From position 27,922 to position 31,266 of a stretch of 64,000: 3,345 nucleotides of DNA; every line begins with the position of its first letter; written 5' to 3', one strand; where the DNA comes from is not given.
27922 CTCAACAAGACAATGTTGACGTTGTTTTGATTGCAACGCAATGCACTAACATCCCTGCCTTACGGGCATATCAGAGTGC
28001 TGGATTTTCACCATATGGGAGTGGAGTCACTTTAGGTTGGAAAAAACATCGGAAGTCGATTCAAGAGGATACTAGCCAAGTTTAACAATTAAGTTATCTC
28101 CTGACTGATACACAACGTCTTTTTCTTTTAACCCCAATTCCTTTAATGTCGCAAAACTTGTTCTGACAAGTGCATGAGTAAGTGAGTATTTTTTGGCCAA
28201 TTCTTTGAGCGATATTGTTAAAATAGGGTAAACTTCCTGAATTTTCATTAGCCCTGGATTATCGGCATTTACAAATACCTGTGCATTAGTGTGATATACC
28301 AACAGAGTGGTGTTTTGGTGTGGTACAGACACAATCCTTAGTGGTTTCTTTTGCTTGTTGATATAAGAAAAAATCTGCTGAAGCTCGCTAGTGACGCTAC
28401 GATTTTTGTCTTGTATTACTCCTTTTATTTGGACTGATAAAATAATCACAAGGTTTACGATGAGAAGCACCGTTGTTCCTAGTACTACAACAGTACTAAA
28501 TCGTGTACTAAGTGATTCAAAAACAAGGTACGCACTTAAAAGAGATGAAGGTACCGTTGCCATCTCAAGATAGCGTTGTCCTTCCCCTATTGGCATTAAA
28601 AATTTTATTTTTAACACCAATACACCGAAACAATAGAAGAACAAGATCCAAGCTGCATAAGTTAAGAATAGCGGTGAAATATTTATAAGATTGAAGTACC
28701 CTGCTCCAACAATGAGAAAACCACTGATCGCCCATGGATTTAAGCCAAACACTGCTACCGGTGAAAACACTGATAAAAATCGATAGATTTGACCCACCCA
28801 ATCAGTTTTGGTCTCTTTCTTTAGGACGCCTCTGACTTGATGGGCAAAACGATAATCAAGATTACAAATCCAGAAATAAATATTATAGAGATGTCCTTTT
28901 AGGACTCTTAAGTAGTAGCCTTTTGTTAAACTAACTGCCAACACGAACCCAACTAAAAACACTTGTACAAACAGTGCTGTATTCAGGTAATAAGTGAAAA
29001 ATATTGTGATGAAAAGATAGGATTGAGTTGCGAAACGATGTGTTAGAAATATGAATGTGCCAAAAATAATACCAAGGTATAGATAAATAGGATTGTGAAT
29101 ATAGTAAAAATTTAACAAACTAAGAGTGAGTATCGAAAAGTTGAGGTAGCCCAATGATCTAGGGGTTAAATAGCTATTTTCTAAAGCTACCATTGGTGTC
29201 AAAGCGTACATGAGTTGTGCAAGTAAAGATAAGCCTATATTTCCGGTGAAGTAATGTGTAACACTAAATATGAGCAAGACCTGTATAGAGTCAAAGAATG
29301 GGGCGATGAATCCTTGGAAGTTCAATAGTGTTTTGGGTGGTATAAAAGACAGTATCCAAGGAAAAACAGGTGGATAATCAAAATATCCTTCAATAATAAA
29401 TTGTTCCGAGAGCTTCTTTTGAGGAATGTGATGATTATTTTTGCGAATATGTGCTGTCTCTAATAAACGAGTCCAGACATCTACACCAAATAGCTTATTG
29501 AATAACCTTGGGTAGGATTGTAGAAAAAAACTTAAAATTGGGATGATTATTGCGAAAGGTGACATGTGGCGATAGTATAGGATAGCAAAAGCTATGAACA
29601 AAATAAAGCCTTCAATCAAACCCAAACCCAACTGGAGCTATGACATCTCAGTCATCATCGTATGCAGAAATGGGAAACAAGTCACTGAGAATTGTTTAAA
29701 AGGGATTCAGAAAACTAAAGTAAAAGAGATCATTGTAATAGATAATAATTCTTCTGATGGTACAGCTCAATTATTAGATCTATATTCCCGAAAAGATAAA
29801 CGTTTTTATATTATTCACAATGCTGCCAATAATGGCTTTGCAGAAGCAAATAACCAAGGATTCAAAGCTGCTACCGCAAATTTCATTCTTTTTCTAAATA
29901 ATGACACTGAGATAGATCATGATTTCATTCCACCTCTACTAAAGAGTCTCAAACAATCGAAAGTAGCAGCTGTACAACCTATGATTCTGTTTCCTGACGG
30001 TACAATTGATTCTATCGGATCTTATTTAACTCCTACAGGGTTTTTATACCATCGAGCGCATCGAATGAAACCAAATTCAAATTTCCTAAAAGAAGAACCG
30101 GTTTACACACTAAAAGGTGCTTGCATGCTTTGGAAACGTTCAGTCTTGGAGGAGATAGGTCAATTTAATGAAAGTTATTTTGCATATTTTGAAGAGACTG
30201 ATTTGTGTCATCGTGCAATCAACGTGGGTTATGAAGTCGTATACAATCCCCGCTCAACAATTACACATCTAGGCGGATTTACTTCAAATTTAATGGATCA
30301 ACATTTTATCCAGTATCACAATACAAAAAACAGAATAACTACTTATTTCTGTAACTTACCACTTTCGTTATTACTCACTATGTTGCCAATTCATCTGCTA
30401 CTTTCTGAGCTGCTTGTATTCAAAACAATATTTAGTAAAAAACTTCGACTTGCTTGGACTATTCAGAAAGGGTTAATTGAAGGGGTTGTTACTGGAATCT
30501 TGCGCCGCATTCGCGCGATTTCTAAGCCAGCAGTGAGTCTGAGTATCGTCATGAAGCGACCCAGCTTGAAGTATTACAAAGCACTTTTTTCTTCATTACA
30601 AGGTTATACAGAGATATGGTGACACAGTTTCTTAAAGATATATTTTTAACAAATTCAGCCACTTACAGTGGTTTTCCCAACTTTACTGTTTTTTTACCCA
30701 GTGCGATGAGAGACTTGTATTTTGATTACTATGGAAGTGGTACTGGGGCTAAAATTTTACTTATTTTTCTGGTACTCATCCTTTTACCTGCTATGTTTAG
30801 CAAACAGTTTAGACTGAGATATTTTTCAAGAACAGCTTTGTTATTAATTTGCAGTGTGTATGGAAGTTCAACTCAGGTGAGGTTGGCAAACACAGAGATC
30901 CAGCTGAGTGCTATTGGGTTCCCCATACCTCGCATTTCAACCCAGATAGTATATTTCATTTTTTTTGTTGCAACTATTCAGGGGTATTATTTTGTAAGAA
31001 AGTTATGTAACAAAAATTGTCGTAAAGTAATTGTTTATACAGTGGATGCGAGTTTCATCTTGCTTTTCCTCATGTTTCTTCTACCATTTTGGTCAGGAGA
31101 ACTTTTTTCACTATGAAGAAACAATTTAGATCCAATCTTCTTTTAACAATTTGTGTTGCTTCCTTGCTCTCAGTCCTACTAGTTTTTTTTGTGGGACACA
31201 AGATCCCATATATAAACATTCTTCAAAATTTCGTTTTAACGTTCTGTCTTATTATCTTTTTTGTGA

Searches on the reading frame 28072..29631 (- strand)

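Call 36: search_protein_families(library=pfam, proteins=[window:28072-29631:-], max_evalue=0.001)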
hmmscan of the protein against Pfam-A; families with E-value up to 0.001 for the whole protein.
window:28072-29631:- (519 aa): 0 families

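Call 89: search_protein_families(library=pfam, proteins=[window:28072-29631:-], max_evalue=1)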
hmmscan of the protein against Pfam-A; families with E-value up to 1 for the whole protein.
window:28072-29631:- (519 aa): 1 family
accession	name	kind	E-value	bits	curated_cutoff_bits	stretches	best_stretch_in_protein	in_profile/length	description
PF08279.18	HTH_11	-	0.26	11.6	25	1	473-501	16-44/55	HTH domain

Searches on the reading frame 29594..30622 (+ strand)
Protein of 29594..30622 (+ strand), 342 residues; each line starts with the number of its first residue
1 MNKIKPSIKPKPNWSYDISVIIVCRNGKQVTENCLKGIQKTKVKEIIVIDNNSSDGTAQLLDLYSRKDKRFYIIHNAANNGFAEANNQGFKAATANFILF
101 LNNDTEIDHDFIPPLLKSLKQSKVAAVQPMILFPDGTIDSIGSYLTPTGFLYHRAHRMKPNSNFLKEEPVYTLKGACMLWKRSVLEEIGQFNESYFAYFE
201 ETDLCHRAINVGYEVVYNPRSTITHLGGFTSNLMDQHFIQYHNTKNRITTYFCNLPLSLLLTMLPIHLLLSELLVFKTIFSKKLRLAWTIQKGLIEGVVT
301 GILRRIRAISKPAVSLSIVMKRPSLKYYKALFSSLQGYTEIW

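Call 65: search_protein_families(library=pfam, proteins=[window:29594-30622:+], max_evalue=0.001)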
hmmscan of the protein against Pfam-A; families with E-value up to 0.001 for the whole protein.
window:29594-30622:+ (342 aa): 6 families
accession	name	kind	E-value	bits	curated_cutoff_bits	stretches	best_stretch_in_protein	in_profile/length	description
PF00535.33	Glycos_transf_2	-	2.3e-28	99.7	23.3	1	19-189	1-168/168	Glycosyl transferase family 2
PF13641.12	Glyco_tranf_2_3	-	8.5e-17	62.4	27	1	18-231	3-215/230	Glycosyltransferase like family 2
PF13632.12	Glyco_trans_2_3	-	3.2e-08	34.1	27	1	97-271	1-175/198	Glycosyl transferase family group 2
PF10111.15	Glyco_tranf_2_2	-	3.1e-07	30.6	27.3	1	19-121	1-108/276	Glycosyltransferase like family 2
PF13506.12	Glyco_transf_21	-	1.9e-05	24.6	21.7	1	86-192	22-121/174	Glycosyl transferase family 21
PF13712.12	Glyco_tranf_2_5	-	0.00059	20.1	27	0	74-216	33-178/210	Glycosyltransferase like family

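Call 75: search_protein_families(library=pfam, proteins=[window:29594-30622:+], max_evalue=1)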
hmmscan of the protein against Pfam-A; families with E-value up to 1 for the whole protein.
window:29594-30622:+ (342 aa): 8 families
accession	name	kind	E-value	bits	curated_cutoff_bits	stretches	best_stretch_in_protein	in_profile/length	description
PF00535.33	Glycos_transf_2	-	2.3e-28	99.7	23.3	1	19-189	1-168/168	Glycosyl transferase family 2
PF13641.12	Glyco_tranf_2_3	-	8.5e-17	62.4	27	1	18-231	3-215/230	Glycosyltransferase like family 2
PF13632.12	Glyco_trans_2_3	-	3.2e-08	34.1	27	1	97-271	1-175/198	Glycosyl transferase family group 2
PF10111.15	Glyco_tranf_2_2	-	3.1e-07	30.6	27.3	1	19-121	1-108/276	Glycosyltransferase like family 2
PF13506.12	Glyco_transf_21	-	1.9e-05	24.6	21.7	1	86-192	22-121/174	Glycosyl transferase family 21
PF13712.12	Glyco_tranf_2_5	-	0.00059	20.1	27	1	74-216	33-178/210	Glycosyltransferase like family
PF13704.12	Glyco_tranf_2_4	-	0.0052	17.7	27.5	1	32-77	8-49/98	Glycosyl transferase family 2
PF18832.6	LPD18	-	0.13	12.8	26.8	0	17-46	45-74/86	Large polyvalent protein-associated domain 18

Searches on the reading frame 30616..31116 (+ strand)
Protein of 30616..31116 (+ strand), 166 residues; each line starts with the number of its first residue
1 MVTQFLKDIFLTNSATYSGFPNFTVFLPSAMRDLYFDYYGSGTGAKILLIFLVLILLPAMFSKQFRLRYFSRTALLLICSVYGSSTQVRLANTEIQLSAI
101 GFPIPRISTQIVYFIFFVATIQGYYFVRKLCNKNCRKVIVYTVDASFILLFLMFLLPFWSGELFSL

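Call 65: search_protein_families(library=pfam, proteins=[window:30616-31116:+], max_evalue=0.001)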
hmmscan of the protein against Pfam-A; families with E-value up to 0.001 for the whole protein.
window:30616-31116:+ (166 aa): 0 families

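Call 75: search_protein_families(library=pfam, proteins=[window:30616-31116:+], max_evalue=1)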
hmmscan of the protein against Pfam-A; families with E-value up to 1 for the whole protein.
window:30616-31116:+ (166 aa): 1 family
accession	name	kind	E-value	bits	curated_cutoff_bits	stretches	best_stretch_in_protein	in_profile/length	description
PF01420.25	Methylase_S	-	0.15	12.7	22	0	64-110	99-142/168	Type I restriction modification DNA specificity domain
